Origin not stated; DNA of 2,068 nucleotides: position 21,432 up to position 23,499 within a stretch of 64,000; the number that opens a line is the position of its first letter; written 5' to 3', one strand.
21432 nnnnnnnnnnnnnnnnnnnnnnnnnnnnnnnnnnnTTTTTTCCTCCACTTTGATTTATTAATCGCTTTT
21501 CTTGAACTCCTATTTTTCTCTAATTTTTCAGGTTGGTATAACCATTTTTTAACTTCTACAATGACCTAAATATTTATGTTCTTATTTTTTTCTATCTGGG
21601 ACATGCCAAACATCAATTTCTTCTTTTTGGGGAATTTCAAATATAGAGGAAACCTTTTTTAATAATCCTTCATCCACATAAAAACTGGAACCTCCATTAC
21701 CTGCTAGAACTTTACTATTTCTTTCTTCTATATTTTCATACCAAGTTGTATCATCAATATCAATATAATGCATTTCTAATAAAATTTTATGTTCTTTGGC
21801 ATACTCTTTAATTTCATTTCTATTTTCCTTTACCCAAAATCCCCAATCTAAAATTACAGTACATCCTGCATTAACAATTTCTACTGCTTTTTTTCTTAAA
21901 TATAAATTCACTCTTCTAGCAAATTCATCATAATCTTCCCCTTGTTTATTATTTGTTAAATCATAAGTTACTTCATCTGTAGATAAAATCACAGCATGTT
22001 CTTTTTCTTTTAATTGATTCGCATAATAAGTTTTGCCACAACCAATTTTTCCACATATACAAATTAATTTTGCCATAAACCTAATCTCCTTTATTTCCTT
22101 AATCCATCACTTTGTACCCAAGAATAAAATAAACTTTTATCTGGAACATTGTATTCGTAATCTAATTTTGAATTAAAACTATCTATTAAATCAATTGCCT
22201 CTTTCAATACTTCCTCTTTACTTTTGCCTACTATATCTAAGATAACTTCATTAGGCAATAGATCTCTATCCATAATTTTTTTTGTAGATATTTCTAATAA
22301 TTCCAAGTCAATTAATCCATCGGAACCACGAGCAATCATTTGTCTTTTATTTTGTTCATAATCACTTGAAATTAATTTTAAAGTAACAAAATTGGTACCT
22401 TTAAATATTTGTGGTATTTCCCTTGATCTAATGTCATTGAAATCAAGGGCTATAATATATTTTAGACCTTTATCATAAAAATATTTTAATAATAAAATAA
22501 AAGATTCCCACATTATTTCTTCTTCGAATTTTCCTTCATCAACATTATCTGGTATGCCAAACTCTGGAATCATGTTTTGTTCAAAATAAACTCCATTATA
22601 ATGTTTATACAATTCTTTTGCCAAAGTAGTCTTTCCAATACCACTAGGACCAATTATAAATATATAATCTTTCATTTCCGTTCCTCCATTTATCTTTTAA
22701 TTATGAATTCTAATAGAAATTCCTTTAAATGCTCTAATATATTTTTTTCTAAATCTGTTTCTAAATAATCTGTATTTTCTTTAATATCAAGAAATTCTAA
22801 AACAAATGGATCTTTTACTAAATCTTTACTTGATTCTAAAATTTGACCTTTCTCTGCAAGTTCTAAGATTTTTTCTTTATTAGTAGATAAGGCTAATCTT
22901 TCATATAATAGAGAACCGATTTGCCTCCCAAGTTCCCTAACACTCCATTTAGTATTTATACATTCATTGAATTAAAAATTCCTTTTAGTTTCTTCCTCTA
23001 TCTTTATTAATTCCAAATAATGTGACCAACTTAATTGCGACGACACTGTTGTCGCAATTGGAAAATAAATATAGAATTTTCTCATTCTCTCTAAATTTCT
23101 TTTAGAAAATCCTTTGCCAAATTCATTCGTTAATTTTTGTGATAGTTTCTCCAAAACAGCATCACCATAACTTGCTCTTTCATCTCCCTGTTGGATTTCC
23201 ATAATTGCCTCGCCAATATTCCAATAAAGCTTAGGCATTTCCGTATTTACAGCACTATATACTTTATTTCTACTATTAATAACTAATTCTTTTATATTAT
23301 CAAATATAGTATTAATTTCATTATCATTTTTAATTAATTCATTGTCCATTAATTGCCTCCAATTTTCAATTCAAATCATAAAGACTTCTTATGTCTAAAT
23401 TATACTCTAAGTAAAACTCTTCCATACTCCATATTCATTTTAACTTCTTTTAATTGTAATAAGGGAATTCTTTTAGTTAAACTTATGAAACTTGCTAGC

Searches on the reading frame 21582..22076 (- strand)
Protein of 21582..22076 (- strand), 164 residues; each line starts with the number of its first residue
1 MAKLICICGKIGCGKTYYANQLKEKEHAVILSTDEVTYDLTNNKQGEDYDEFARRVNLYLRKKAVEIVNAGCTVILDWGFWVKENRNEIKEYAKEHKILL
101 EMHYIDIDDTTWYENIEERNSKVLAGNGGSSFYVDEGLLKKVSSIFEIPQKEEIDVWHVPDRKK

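Call 57: search_protein_families(library=pfam, proteins=[window:21582-22076:-], max_evalue=0.001)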
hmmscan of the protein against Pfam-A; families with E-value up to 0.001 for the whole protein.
window:21582-22076:- (164 aa): 4 families
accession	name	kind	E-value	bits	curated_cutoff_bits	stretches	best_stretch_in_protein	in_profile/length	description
PF13671.12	AAA_33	-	2.2e-18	67.4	27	1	4-122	1-121/143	AAA domain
PF13238.12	AAA_18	-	3.1e-06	28.1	29.4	1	5-120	1-112/128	AAA domain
PF08433.16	KTI12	-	7.4e-05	22.8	22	1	4-152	3-143/271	Chromatin associated protein KTI12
PF13401.12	AAA_22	-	0.00052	20.8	27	1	3-60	6-58/130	AAA domain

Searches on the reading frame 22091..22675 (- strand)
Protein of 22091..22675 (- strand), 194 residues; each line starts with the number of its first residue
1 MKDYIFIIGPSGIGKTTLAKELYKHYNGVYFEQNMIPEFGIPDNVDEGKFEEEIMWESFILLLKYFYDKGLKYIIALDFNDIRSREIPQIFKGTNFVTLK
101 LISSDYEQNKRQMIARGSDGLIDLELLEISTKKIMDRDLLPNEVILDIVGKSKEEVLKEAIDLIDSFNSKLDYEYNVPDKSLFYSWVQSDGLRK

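Call 57: search_protein_families(library=pfam, proteins=[window:22091-22675:-], max_evalue=0.001)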
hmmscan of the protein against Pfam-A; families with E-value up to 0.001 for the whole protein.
window:22091-22675:- (194 aa): 6 families
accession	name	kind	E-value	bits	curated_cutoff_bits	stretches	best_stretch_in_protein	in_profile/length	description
PF13238.12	AAA_18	-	5.3e-05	24.1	29.4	1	5-57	1-53/128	AAA domain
PF20720.3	nSTAND3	-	0.0001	22.5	27.2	1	3-27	18-42/155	Novel STAND NTPase 3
PF13191.12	AAA_16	-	0.00031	21.7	32.6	1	4-30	26-54/167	AAA ATPase domain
PF13521.12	AAA_28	-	0.00038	21.1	27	1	5-40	2-32/164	AAA domain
PF13479.12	AAA_24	-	0.00049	20.4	27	0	5-26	5-23/195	AAA domain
PF13173.12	AAA_14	-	0.00076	19.9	27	0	4-52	4-48/129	AAA domain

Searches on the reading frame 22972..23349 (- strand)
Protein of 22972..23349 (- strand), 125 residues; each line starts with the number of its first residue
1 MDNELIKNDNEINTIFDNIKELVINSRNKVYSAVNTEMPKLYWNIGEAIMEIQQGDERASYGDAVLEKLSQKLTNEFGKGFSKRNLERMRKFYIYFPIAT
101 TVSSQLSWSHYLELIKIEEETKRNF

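Call 89: search_protein_families(library=pfam, proteins=[window:22972-23349:-], max_evalue=0.001)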
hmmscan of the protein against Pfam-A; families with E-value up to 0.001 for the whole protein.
window:22972-23349:- (125 aa): 1 family
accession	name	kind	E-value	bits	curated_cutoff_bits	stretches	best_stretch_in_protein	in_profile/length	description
PF17761.7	DUF1016_N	-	1.1e-37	129.6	32.8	1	18-125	1-111/137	DUF1016 N-terminal domain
